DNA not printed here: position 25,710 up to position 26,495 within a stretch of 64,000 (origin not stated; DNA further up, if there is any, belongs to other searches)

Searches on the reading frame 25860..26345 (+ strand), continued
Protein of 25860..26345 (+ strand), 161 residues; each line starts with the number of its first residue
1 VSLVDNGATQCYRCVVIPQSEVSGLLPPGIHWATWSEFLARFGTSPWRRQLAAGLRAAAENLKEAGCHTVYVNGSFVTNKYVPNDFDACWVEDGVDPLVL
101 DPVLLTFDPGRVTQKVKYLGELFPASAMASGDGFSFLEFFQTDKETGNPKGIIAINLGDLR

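Call 23: search_dna_similar(query=window:25905-26342:+, collection=plasmids, mode=protein, max_evalue=0.01, max_rows=30)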
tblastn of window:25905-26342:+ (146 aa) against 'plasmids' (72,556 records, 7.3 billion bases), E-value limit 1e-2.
Records with a match: 29; places in all: 29; records where one place covers at least 80% of the query: 28.
Best place of each record, by identity: <60% 29.
By first word of the organism name: Calothrix 4; Agrobacterium 4; Tolypothrix 3; Oscillatoria 3; Acinetobacter 3; Microchaete 2; Aulosira 2; Rhizobium 2; Sinorhizobium 2; Roseovarius 2; and 2 more.
By predicted mobility (MOB-suite, as given by PLSDB): non-mobilizable 13; conjugative 11; mobilizable 5.
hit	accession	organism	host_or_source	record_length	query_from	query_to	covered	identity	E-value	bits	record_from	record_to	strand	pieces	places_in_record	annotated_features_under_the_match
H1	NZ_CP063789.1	Tolypothrix sp. PCC 7712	Soil sample,soil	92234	1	142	97%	59.2%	1e-35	136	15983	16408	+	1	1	hypothetical protein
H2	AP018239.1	Microchaete diplosiphon NIES-3275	-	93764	1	142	97%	59.2%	1e-35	136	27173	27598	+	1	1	hypothetical protein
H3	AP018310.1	Aulosira laxa NIES-50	-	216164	1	142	97%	59.2%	2e-35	135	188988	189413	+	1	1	hypothetical protein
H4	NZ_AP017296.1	Nostoc sp. NIES-3756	-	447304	1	146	100%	54.8%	2e-35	135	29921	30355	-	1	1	hypothetical protein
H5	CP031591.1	Marinibacterium anthonyi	Isolate culture,marine surface water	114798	10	142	91%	54.9%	2e-24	104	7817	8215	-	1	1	hypothetical protein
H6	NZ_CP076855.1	Rhizobium sp. WYJ-E13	Curcuma wenyujin Y.H. Chen et C. ...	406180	3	145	98%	48.3%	8e-19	89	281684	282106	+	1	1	hypothetical protein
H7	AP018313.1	Aulosira laxa NIES-50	-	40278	1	142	97%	46.9%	3e-27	112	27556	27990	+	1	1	hypothetical protein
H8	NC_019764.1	Oscillatoria nigro-viridis PCC 7112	-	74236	1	142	97%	46.5%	2e-26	110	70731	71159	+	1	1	hypothetical protein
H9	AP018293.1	Calothrix sp. NIES-4105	-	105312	1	142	97%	46.5%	1e-22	99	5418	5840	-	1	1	hypothetical protein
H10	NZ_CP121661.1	Sinorhizobium terangae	Desmanthus virgatus,cell culture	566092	10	142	91%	49.6%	1e-20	94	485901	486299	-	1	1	hypothetical protein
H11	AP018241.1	Microchaete diplosiphon NIES-3275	-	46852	1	142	97%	44.4%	7e-23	100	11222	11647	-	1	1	hypothetical protein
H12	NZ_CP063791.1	Tolypothrix sp. PCC 7712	Soil sample,soil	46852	1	142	97%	44.4%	7e-23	100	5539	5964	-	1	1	hypothetical protein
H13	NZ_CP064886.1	Tolypothrix sp. PCC 7601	Fresh water sample,Fresh water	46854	1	142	97%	44.4%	7e-23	100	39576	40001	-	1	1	hypothetical protein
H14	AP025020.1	Calothrix sp. PCC 7716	-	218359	1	142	97%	44.4%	4e-22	98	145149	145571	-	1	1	unknown protein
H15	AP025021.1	Calothrix sp. PCC 7716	-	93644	1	142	97%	44.4%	1e-21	96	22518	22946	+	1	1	hypothetical protein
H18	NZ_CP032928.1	Agrobacterium tumefaciens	Rubus sp.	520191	10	142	91%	45.9%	3e-20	93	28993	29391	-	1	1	hypothetical protein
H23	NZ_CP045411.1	Roseovarius sp. THAF8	pure culture,Surface of a polyethylene ...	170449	8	146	95%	41.4%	1e-15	79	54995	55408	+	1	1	hypothetical protein | helix-turn-helix transcriptional regulator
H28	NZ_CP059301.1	Acinetobacter baumannii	Homo sapiens,blood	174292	10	142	91%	42.1%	9e-16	80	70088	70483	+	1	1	hypothetical protein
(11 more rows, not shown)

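Call 24: get_annotated_region(hit=H1, flank=4000)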
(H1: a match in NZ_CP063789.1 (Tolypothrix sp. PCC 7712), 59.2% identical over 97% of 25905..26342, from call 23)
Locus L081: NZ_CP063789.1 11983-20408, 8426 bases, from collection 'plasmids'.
description: Tolypothrix sp. PCC 7712 plasmid unnamed4, complete sequence
organism: Tolypothrix sp. PCC 7712 (NCBI taxid 2596898)
taxonomy: Bacteria; Cyanobacteriota; Cyanophyceae; Nostocales; Tolypothrichaceae; Tolypothrix; Tolypothrix sp. PCC 7712
host: -; source: Soil sample,soil; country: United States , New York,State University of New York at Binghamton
typing (MOB-suite, as given by PLSDB): conjugative; replicon rep_cluster_776; relaxase MOBF; mating-pair formation MPF_T
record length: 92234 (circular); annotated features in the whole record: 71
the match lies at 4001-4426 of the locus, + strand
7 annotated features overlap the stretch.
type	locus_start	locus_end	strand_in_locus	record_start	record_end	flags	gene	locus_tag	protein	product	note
CDS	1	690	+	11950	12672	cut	-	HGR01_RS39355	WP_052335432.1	hypothetical protein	-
CDS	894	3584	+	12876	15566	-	-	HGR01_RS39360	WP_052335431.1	CHAT domain-containing protein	-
CDS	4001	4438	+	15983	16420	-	-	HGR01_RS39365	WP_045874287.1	hypothetical protein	-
CDS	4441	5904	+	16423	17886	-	-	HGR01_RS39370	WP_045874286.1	XRE family transcriptional regulator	-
CDS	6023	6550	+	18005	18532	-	-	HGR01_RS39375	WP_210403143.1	DUF4186 family protein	-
CDS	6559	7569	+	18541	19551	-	-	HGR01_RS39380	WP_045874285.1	hypothetical protein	-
CDS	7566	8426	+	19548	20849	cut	-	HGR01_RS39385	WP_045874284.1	hypothetical protein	-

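Call 25: get_annotated_region(hit=H18, flank=4000)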
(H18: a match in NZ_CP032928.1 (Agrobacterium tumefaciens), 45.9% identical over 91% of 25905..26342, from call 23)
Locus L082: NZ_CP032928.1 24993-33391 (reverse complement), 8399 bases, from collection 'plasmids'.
description: Agrobacterium tumefaciens strain 1D1460 plasmid pAt1D1460, complete sequence
organism: Agrobacterium tumefaciens (NCBI taxid 358)
taxonomy: Bacteria; Pseudomonadota; Alphaproteobacteria; Hyphomicrobiales; Rhizobiaceae; Agrobacterium; Agrobacterium tumefaciens
host: -; source: Rubus sp.; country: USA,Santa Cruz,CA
typing (MOB-suite, as given by PLSDB): non-mobilizable; mating-pair formation MPF_T
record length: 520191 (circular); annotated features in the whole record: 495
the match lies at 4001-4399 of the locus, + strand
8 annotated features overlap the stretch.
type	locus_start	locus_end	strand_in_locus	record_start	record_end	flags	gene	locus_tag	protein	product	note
CDS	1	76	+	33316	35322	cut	-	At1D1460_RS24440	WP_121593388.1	AAA family ATPase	-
CDS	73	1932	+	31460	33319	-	-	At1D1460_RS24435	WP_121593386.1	ATP-dependent helicase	-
CDS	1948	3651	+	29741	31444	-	-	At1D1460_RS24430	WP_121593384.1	RNA-directed DNA polymerase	-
CDS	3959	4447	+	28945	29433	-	-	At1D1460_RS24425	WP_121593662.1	hypothetical protein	-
CDS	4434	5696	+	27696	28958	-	-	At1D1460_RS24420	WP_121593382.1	XRE family transcriptional regulator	-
CDS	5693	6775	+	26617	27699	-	-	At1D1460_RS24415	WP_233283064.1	beta family protein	-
CDS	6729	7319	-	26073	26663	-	-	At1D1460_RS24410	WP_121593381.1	sce7726 family protein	-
CDS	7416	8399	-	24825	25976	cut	-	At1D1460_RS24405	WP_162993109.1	RHE_PE00001 family protein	-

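Call 26: get_annotated_region(hit=H28, flank=4000)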
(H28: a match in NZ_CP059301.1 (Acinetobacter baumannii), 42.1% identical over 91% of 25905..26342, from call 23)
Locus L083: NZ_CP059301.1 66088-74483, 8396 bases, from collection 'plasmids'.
description: Acinetobacter baumannii strain AC1633 plasmid pAC1633-1, complete sequence
organism: Acinetobacter baumannii (NCBI taxid 470)
taxonomy: Bacteria; Pseudomonadota; Gammaproteobacteria; Moraxellales; Moraxellaceae; Acinetobacter; Acinetobacter baumannii
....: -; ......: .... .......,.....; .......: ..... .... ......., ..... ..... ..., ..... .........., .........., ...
typing (MOB-suite, as given by PLSDB): non-mobilizable
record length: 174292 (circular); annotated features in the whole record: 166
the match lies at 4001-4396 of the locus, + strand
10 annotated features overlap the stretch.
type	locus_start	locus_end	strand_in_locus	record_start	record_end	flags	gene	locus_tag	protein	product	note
CDS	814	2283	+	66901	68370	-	-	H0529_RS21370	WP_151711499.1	TnsD family Tn7-like transposition protein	-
CDS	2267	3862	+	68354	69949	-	-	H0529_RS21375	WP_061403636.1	Tn7-like element transposition protein TnsE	-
CDS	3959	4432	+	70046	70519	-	-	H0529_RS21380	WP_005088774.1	hypothetical protein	-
CDS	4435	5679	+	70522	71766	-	-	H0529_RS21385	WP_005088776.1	ImmA/IrrE family metallo-endopeptidase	-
CDS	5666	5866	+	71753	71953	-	-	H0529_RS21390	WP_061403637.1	hypothetical protein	-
CDS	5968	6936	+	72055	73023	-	-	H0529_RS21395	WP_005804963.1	IS30 family transposase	-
CDS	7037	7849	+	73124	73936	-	-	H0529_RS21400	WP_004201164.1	subclass B1 metallo-beta-lactamase NDM-1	-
predicted_resistance_gene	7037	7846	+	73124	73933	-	blaNDM-1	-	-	subclass B1 metallo-beta-lactamase NDM-1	predicted by amrfinderplus; class BETA-LACTAM; identity 100.0%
predicted_resistance_gene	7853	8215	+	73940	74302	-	ble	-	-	bleomycin binding protein Ble-MBL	predicted by amrfinderplus; class BLEOMYCIN; identity 100.0%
CDS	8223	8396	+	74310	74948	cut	-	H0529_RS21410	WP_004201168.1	phosphoribosylanthranilate isomerase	GO:0000162 - tryptophan biosynthetic process [Evidence IEA]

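Call 27: get_annotated_region(hit=H23, flank=4000)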
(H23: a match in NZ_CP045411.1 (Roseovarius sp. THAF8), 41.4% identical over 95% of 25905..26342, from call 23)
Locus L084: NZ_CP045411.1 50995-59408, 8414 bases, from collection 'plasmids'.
description: Roseovarius sp. THAF8 plasmid pTHAF8_a, complete sequence
organism: Roseovarius sp. THAF8 (NCBI taxid 2587846)
taxonomy: Bacteria; Pseudomonadota; Alphaproteobacteria; Rhodobacterales; Roseobacteraceae; Roseovarius; Roseovarius sp. THAF8
host: -; source: pure culture,Surface of a polyethylene microplastic particle present in tank 6 of a marine aquarium ...; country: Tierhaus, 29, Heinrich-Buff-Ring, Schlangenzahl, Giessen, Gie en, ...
typing (MOB-suite, as given by PLSDB): conjugative; replicon rep_cluster_558; relaxase MOBP; mating-pair formation MPF_T
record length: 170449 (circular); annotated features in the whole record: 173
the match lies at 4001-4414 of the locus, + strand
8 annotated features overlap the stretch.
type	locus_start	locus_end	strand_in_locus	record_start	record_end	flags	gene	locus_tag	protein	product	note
CDS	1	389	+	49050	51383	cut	-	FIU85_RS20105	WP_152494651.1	relaxase/mobilization nuclease domain-containing protein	-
CDS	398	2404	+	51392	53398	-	-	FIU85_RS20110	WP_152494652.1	type IV secretory system conjugative DNA transfer family protein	-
CDS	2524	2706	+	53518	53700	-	-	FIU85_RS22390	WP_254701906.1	hypothetical protein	-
CDS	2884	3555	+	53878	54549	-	-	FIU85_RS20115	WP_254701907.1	IS110 family transposase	-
CDS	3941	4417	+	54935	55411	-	-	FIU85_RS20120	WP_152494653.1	hypothetical protein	-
CDS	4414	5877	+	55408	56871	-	-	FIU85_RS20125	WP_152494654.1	helix-turn-helix transcriptional regulator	-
CDS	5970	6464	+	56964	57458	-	-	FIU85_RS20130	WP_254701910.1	DUF4186 family protein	-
CDS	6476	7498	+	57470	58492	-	-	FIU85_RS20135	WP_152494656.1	radical SAM protein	-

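Call 28: search_protein_families(library=pfam, proteins=[L081:4441-5904:+, L082:4434-5696:+, L083:4435-5679:+, L084:4414-5877:+], max_evalue=0.01)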
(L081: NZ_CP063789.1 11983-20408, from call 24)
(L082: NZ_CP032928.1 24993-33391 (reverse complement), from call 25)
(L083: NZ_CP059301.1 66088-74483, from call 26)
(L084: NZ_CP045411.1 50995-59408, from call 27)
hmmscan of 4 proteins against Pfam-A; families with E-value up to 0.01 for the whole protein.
L081:4441-5904:+ (487 aa): 8 families
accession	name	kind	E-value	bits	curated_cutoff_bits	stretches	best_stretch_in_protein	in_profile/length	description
PF01381.28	HTH_3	-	8.3e-08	32.6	23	1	85-137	2-53/55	Helix-turn-helix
PF13413.12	HTH_25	-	7.5e-05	22.9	24.6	1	84-118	2-36/62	Helix-turn-helix domain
PF06114.19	Peptidase_M78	-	0.0001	22.5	22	1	316-373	26-80/123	IrrE N-terminal-like domain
PF13560.12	HTH_31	-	0.00019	22.1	27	1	87-133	9-55/64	Helix-turn-helix domain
PF13443.12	HTH_26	-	0.00025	21.7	22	1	87-136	5-54/63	Cro/C1-type HTH DNA-binding domain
PF12844.13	HTH_19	-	0.0027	18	30.2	0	84-135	4-54/64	Helix-turn-helix domain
PF13744.12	HTH_37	-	0.0036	17.5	27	0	79-136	18-75/80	Helix-turn-helix domain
PF13384.12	HTH_23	-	0.0074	16.5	24.6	0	82-112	7-37/50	Homeodomain-like domain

L082:4434-5696:+ (420 aa): 8 families
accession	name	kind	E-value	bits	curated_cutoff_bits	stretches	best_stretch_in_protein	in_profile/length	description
PF01381.28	HTH_3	-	3.8e-09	36.9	23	1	81-132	2-52/55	Helix-turn-helix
PF06114.19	Peptidase_M78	-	1.1e-07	32.1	22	1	292-392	28-122/123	IrrE N-terminal-like domain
PF13443.12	HTH_26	-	1.1e-05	26.1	22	1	84-132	6-54/63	Cro/C1-type HTH DNA-binding domain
PF13560.12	HTH_31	-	2.2e-05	25.1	27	1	80-130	6-56/64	Helix-turn-helix domain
PF13744.12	HTH_37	-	0.00014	22.1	27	1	79-133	22-76/80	Helix-turn-helix domain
PF13413.12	HTH_25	-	0.00023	21.4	24.6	1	80-113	2-35/62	Helix-turn-helix domain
PF11268.13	DUF3071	-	0.0035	17.9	26.9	1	76-110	56-90/168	Protein of unknown function (DUF3071)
PF13404.12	HTH_AsnC-type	-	0.0084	16.3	27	0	90-107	19-36/42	AsnC-type helix-turn-helix domain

L083:4435-5679:+ (414 aa): 1 family
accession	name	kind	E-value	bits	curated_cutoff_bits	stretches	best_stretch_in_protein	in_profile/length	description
PF06114.19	Peptidase_M78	-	7.7e-08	32.6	22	1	283-350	27-91/123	IrrE N-terminal-like domain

L084:4414-5877:+ (487 aa): 5 families
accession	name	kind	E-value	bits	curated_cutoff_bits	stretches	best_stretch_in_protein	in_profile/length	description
PF01381.28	HTH_3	-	6.8e-12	45.7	23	1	85-136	2-52/55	Helix-turn-helix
PF12844.13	HTH_19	-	6e-06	26.5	30.2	1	86-141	6-59/64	Helix-turn-helix domain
PF13560.12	HTH_31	-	9.7e-06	26.2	27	1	85-133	7-55/64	Helix-turn-helix domain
PF13413.12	HTH_25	-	0.00035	20.8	24.6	1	84-119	2-37/62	Helix-turn-helix domain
PF13443.12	HTH_26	-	0.0026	18.4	22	1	90-135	8-53/63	Cro/C1-type HTH DNA-binding domain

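Call 29: search_protein_families(library=padloc, proteins=[L081:4441-5904:+, L082:4434-5696:+, L083:4435-5679:+, L084:4414-5877:+, L081:4001-4438:+, L082:3959-4447:+, L083:3959-4432:+, L084:3941-4417:+], max_evalue=0.001)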
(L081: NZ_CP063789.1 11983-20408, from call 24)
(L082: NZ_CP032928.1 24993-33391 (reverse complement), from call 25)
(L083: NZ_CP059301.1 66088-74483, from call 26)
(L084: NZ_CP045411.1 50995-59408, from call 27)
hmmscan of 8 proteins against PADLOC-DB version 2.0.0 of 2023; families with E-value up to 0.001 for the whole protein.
L081:4441-5904:+ (487 aa): 10 families
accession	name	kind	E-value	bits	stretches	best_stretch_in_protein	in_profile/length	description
PDLC03949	RmrA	-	1.6e-08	31.8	1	82-136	5-58/363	-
PDLC03952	RmrA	-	1.7e-08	31.7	1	80-132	23-74/395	-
PDLC03945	RmrA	-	3.3e-08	31.1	0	84-134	7-56/394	-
PDLC03954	RmrA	-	3.3e-07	27.6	0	81-146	12-74/380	-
PDLC03947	RmrA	-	4.3e-07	27.1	1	80-116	12-48/383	-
PDLC03956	RmrA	-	1.1e-06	26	1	81-158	10-85/399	-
PDLC03944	RmrA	-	2.8e-06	24.6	0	84-133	11-59/384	-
PDLC03955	RmrA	-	3.4e-05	21.2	0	254-350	135-230/371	-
PDLC02926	HTH_VI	-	0.00017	19.8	1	81-145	3-66/92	-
PDLC03948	RmrA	-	0.00072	16.5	0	83-133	12-61/397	-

L082:4434-5696:+ (420 aa): 15 families
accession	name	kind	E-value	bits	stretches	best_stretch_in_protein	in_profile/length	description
PDLC03982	PD-Lambda-2_B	-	6.7e-75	250.9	1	87-416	71-397/402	-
PDLC03947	RmrA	-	4.5e-11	40.2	1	76-125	12-60/383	-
PDLC03945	RmrA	-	7.6e-10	36.5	1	309-363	210-259/394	-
PDLC03949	RmrA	-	1.1e-09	35.7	1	78-132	5-58/363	-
PDLC03954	RmrA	-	1.5e-08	32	1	78-133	13-67/380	-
PDLC03952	RmrA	-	2.5e-08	31.2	1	76-129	23-75/395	-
PDLC03951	RmrA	-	5.9e-08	30.1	0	78-133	11-65/400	-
PDLC04141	capP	-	7.6e-08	30.1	1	309-384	69-142/242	capP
PDLC03944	RmrA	-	1.3e-07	29.1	0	80-129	11-59/384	-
PDLC03948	RmrA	-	2.5e-07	27.9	0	263-362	164-258/397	-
PDLC03946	RmrA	-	3e-06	24.2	0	312-394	195-266/357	-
PDLC03956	RmrA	-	1.9e-05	21.9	1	77-133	10-66/399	-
PDLC04142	capH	-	3.4e-05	22.8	1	80-168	11-78/103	capH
PDLC02926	HTH_VI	-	0.00017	19.8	1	78-133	4-58/92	-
PDLC03955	RmrA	-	0.00047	17.5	0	76-130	21-74/371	-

L083:4435-5679:+ (414 aa): 12 families
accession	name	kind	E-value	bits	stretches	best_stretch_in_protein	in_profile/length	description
PDLC03982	PD-Lambda-2_B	-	7.2e-78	260.6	1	134-407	122-397/402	-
PDLC04141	capP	-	2.5e-08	31.7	1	298-355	66-122/242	capP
PDLC03952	RmrA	-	1.3e-07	28.8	1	301-350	222-268/395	-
PDLC03954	RmrA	-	1.7e-07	28.5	1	285-356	194-262/380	-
PDLC03945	RmrA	-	4.2e-07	27.5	1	299-353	208-258/394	-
PDLC03947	RmrA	-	5.7e-07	26.7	1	244-351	155-257/383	-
PDLC03948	RmrA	-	7.8e-06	23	1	258-350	167-255/397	-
PDLC03951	RmrA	-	2.9e-05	21.2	1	256-352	163-253/400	-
PDLC03950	RmrA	-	5.6e-05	20.3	1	301-351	198-244/369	-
PDLC03946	RmrA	-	0.00021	18.2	1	304-368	195-250/357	-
PDLC03944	RmrA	-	0.00061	17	0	300-351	200-248/384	-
PDLC03953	RmrA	-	0.00098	16.4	0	299-351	208-249/373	-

L084:4414-5877:+ (487 aa): 8 families
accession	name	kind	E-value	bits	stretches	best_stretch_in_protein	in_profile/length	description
PDLC03945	RmrA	-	2e-05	22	0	84-135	7-57/394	-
PDLC03949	RmrA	-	2.1e-05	21.6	1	84-133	7-55/363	-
PDLC03947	RmrA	-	3.3e-05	20.9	1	81-128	13-62/383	-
PDLC03944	RmrA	-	5.2e-05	20.5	0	84-133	11-59/384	-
PDLC03954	RmrA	-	0.00014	18.9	1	83-135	14-65/380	-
PDLC02926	HTH_VI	-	0.00022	19.4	1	85-136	7-57/92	-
PDLC03952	RmrA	-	0.00036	17.5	0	84-118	27-61/395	-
PDLC03982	PD-Lambda-2_B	-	0.00048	17.5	1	309-406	263-357/402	-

L081:4001-4438:+ (145 aa): 1 family
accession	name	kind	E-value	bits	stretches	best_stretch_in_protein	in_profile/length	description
PDLC04744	PDC-M63A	-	2.2e-16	58.2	1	21-142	24-149/152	-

L082:3959-4447:+ (162 aa): 1 family
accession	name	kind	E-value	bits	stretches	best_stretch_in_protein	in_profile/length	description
PDLC04744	PDC-M63A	-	7.8e-09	33.7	1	16-147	10-149/152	-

L083:3959-4432:+ (157 aa): 1 family
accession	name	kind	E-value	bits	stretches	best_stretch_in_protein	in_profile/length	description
PDLC04744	PDC-M63A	-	3.8e-08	31.5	1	18-147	12-150/152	-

L084:3941-4417:+ (158 aa): 1 family
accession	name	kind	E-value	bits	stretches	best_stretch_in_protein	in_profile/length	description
PDLC04744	PDC-M63A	-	6.3e-06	24.2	0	27-85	13-76/152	-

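Call 38: search_protein_families(library=pfam, proteins=[L012:6907-9819:+, L007:6901-11409:+, L008:7141-11511:+, L044:2203-4905:+, L030:6998-9445:+, L051:7061-9064:+, L011:6955-8112:+, L029:6948-8570:+], max_evalue=0.001)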
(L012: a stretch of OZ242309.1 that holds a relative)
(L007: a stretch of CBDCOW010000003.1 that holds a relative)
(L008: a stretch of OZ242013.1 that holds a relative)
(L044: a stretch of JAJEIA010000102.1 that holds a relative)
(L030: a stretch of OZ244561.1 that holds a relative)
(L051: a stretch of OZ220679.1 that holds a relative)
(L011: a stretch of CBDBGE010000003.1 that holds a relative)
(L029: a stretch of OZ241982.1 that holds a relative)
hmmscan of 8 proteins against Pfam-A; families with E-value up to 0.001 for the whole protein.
L012:6907-9819:+ (970 aa): 1 family
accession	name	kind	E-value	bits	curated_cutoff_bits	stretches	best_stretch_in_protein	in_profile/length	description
PF07669.17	Eco57I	-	1.7e-06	28.7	25.3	1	395-595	3-165/171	Eco57I restriction-modification methylase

L007:6901-11409:+ (1502 aa): 1 family
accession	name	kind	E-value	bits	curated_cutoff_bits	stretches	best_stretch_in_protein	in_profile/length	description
PF25794.1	SACS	-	3.7e-23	83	32.8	2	30-128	18-130/247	Sacsin domain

L008:7141-11511:+ (1456 aa): 4 families
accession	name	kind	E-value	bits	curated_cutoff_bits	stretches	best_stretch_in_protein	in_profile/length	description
PF24883.2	NPHP3_N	-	2e-10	41.5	24.8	1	250-387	10-147/164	Nephrocystin 3, N-terminal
PF05729.18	NACHT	-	1.1e-06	29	26.7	1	263-440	2-162/167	NACHT domain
PF13191.12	AAA_16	-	2.2e-06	28.7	32.6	1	253-389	16-159/167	AAA ATPase domain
PF13401.12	AAA_22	-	1.2e-05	26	27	1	261-387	5-109/130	AAA domain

L044:2203-4905:+ (900 aa): 5 families
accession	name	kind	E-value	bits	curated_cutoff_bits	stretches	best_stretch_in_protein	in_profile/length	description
PF18019.7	Cas3_HD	-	2.1e-30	106.7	23.1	1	33-256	1-207/207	Cas3, HD domain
PF22590.2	Cas3-like_C_2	-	7.4e-28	97.4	27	1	577-689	2-106/106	CRISPR-associated nuclease/helicase Cas3, C-terminal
PF00270.35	DEAD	-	4.2e-11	43.3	26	1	312-379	2-70/167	DEAD/DEAH box helicase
PF04851.21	ResIII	-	1.8e-06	28.4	22.5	1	312-482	11-145/164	Type III restriction enzyme, res subunit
PF13245.12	AAA_19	-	2.9e-05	24.7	25.1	1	314-489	1-116/134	AAA domain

L030:6998-9445:+ (815 aa): 1 family
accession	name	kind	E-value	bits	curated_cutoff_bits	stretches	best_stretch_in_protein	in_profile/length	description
PF02810.21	SEC-C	-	2.6e-09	37.2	20.4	1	796-813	1-18/19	SEC-C motif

L051:7061-9064:+ (667 aa): 0 families

L011:6955-8112:+ (385 aa): 2 families
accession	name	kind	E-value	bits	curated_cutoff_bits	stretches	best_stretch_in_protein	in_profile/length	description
PF13378.12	MR_MLE_C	-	1.5e-66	224.7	29.4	1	137-360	3-218/219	Enolase C-terminal domain-like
PF02746.21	MR_MLE_N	-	5.3e-17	62.5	22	1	17-113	26-117/117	Mandelate racemase / muconate lactonizing enzyme, N-terminal domain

L029:6948-8570:+ (540 aa): 0 families
